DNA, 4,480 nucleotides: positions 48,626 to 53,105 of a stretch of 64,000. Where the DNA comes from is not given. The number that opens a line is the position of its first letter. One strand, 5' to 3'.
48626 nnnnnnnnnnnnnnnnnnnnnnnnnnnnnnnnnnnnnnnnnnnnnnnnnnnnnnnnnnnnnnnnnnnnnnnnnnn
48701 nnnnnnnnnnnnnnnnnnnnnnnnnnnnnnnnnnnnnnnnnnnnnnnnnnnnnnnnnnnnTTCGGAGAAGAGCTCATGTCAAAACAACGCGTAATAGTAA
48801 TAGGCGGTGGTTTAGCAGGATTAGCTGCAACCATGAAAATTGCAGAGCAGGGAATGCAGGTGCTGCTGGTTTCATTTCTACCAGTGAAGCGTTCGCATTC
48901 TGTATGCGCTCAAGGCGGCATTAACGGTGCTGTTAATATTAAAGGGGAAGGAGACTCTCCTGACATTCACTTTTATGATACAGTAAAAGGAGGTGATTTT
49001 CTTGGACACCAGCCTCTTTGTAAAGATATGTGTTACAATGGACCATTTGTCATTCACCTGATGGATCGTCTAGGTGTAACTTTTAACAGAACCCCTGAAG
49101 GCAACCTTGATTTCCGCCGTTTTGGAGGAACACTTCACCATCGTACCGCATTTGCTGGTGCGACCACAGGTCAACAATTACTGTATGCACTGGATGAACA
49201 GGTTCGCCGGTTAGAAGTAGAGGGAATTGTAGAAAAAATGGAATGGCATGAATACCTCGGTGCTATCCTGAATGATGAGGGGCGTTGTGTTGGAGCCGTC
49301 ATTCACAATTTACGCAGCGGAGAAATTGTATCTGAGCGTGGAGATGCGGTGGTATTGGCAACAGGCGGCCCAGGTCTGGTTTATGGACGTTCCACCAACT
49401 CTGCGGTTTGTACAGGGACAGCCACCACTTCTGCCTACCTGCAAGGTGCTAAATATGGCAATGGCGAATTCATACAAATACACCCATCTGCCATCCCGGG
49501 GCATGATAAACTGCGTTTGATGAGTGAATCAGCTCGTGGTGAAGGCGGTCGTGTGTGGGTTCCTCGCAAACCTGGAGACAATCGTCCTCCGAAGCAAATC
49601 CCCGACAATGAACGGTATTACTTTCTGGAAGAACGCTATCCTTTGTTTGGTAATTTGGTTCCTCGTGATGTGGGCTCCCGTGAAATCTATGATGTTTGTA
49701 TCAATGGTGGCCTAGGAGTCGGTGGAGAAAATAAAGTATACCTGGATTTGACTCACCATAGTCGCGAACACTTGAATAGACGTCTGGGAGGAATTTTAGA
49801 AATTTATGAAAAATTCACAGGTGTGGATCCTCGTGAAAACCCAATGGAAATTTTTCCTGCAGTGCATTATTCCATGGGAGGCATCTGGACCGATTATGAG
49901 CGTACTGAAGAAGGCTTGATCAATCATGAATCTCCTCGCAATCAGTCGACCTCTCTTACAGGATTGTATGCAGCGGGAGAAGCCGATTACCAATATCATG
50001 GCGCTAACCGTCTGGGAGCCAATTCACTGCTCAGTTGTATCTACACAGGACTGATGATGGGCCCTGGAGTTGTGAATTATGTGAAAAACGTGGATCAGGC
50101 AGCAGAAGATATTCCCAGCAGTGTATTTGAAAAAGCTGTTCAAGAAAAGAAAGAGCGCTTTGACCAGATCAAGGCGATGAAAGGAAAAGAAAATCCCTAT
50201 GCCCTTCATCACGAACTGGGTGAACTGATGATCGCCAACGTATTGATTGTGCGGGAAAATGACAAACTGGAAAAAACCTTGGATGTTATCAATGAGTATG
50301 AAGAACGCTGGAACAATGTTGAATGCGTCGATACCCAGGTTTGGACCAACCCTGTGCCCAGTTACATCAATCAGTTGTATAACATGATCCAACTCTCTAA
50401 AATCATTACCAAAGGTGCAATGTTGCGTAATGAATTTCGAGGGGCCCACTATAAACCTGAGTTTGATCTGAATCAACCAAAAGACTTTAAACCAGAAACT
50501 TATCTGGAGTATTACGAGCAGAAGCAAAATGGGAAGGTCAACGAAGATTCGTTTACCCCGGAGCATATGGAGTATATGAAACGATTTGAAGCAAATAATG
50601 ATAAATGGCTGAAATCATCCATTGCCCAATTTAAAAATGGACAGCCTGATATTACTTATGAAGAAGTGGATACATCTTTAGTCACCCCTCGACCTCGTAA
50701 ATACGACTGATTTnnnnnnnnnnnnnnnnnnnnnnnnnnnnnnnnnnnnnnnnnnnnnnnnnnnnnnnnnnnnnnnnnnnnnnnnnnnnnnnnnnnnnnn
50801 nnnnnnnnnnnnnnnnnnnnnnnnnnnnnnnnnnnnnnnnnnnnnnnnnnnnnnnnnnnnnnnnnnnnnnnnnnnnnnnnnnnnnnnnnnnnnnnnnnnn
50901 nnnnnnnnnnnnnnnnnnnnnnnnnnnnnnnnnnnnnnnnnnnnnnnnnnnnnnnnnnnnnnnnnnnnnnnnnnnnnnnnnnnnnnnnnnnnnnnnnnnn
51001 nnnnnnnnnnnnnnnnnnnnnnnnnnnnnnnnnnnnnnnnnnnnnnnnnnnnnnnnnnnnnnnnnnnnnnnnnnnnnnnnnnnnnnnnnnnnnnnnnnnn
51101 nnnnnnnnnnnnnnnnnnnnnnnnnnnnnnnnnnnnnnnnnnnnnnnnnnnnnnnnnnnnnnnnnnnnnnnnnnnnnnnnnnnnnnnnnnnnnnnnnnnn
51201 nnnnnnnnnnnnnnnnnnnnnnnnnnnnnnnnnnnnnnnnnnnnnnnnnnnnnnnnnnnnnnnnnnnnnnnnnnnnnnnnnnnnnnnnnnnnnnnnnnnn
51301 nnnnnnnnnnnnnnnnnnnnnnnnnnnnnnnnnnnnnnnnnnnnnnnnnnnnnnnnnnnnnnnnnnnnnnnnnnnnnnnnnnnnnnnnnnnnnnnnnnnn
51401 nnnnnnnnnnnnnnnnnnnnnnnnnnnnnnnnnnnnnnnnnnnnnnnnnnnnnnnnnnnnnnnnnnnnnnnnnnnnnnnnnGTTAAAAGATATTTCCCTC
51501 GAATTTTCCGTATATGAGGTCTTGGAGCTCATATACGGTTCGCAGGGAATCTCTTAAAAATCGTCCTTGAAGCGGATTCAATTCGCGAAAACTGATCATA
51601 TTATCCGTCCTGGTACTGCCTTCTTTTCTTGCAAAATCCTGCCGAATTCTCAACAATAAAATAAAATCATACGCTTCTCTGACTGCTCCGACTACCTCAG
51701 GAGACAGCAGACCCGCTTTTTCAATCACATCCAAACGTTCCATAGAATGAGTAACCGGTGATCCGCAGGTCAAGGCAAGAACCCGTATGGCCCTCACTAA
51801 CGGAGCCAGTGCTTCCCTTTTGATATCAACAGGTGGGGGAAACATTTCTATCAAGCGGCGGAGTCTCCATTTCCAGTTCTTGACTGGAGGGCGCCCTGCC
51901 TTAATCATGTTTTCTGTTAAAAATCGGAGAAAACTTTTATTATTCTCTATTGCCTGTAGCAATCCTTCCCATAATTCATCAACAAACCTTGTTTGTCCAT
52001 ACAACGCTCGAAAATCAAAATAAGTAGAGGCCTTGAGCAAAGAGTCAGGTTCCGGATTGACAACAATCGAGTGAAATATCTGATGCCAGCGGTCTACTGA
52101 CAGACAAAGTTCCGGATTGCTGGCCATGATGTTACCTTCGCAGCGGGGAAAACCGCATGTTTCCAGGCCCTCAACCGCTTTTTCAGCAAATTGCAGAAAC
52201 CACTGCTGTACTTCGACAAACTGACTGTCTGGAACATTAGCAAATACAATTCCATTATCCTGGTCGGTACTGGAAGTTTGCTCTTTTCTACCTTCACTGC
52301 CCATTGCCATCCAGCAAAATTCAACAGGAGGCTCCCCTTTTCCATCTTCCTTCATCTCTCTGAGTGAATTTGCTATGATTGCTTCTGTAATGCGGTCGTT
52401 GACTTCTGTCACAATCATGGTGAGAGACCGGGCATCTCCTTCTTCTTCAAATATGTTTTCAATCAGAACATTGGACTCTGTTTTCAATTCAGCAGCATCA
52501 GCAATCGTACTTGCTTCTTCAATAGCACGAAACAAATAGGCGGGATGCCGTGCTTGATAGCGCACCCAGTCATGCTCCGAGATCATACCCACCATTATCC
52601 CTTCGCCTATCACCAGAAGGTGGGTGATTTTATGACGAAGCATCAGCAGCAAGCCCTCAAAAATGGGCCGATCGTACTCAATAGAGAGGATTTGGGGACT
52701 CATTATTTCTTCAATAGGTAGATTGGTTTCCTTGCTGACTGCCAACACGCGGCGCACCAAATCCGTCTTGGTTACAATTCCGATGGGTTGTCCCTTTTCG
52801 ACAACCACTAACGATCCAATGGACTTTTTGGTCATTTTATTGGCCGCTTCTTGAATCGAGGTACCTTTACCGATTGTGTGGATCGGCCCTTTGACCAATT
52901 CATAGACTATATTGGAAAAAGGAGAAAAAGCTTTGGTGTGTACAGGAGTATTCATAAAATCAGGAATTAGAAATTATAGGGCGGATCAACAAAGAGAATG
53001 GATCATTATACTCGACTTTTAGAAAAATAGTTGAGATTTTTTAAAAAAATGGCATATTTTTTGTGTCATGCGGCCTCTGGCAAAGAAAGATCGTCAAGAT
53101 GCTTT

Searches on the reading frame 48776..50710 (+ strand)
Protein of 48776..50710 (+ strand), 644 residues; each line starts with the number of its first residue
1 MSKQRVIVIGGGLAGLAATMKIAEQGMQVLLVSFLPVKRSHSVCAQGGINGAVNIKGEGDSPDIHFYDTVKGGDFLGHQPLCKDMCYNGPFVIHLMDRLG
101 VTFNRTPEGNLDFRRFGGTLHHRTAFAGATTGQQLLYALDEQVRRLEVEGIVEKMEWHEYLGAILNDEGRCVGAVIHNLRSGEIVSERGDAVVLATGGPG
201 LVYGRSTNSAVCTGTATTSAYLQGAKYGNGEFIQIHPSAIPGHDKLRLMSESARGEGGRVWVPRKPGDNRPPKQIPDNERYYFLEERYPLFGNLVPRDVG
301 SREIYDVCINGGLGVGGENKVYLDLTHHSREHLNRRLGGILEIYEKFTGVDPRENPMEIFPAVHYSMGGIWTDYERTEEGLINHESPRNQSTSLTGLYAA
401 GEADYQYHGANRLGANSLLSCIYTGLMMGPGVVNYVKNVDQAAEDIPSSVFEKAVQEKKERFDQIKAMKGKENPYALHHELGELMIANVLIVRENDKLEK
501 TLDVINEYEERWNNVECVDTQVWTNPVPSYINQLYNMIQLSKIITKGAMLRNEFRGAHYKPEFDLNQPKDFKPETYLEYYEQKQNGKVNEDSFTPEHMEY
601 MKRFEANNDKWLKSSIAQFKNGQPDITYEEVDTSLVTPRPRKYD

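Call 73: search_protein_families(library=pfam, proteins=[window:48776-50710:+], max_evalue=0.00001)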
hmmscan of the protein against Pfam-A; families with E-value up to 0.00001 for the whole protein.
window:48776-50710:+ (644 aa): 2 families
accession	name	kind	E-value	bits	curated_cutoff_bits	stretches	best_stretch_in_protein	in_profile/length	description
PF00890.30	FAD_binding_2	-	6.8e-82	276.3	20.4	1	6-418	2-414/414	FAD binding domain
PF02910.25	Succ_DH_flav_C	-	6.7e-25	88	20.8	1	478-643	1-130/130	Fumarate reductase flavoprotein C-term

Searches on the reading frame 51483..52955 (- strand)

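Call 73: search_protein_families(library=pfam, proteins=[window:51483-52955:-], max_evalue=0.00001)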
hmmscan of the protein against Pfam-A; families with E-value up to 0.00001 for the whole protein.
window:51483-52955:- (490 aa): 3 families
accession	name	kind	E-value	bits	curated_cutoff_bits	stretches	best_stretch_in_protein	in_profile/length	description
PF03445.19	DUF294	-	8.1e-43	146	21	1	163-303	5-137/138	Putative nucleotidyltransferase DUF294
PF10335.14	DUF294_C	-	1.7e-25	89.9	22.5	1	342-485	3-145/145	Putative nucleotidyltransferase substrate binding domain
PF00571.33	CBS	-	1.5e-21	76.9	24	2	19-70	3-55/57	CBS domain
